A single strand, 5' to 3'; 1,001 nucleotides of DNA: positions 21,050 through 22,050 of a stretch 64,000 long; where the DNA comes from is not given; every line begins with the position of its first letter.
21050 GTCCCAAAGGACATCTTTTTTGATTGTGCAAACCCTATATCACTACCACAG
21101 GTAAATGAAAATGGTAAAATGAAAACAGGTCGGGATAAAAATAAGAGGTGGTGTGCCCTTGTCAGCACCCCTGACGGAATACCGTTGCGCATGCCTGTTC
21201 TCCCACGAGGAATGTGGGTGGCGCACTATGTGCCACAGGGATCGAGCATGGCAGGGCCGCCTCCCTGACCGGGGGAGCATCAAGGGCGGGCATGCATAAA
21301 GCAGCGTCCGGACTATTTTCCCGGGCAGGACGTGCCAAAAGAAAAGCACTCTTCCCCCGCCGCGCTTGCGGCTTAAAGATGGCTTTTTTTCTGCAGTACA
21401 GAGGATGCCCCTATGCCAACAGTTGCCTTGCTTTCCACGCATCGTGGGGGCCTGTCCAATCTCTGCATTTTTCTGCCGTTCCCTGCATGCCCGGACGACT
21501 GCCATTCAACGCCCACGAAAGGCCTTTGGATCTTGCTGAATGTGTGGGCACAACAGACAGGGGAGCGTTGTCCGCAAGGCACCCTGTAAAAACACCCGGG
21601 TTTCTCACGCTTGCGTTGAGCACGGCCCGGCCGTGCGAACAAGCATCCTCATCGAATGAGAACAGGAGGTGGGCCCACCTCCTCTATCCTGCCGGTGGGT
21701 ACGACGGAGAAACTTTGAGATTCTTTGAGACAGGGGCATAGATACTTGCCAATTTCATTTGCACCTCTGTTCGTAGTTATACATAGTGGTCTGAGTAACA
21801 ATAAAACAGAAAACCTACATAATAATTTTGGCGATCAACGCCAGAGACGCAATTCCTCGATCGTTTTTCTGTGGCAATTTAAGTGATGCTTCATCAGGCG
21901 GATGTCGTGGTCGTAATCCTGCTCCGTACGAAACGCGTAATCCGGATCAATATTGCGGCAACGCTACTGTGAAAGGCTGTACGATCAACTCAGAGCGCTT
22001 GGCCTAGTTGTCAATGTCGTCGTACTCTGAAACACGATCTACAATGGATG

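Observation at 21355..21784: Novel repeat family (3 copies in 64 kb) with three tandem perfect palindromes, at module boundaries and next to recombinase genes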

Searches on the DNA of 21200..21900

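Call 18: search_rna_families(source=window, start=21200, end=21900, threshold=evalue, max_evalue=10)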
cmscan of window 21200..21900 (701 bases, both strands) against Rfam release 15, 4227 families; matches with E-value up to 10: 3.
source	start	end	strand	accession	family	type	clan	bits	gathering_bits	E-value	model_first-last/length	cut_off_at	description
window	21288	21361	-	RF00345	snoR1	Gene; snRNA; snoRNA; CD-box;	CL00066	14.1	49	5.8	1-93/93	no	Small nucleolar RNA snoR1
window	21814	21892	-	RF01929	bxd_1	Gene; lncRNA;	-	13.2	75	2.8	1-86/86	no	Bithoraxoid conserved region 1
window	21212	21288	+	RF00195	RsmY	Gene; sRNA;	CL00106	11.9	57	2.4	1-121/121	no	RsmY RNA family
